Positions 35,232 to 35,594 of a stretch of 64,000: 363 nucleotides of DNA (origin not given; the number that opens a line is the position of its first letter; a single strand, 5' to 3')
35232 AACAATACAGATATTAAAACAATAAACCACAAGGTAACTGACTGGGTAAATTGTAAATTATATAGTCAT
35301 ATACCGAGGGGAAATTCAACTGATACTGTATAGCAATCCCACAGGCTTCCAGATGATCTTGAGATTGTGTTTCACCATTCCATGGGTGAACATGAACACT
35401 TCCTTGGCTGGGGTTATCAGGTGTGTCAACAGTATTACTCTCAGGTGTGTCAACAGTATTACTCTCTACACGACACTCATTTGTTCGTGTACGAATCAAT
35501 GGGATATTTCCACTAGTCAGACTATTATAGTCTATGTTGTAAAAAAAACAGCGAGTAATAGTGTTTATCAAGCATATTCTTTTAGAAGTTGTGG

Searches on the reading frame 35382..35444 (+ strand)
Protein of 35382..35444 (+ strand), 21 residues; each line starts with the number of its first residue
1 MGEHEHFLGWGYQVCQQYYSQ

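Call 23: search_protein_families(library=pfam, proteins=[window:35382-35444:+], max_evalue=0.01)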
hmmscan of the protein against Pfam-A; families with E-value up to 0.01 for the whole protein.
window:35382-35444:+ (21 aa): 0 families
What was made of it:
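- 35382..35444 (+): First coding exon of the RefSeq model (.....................). It is unrelated to Rab. Its donor lies inside a perfect 24-bp tandem duplication at 35417-35466. No Pfam match (call 23).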
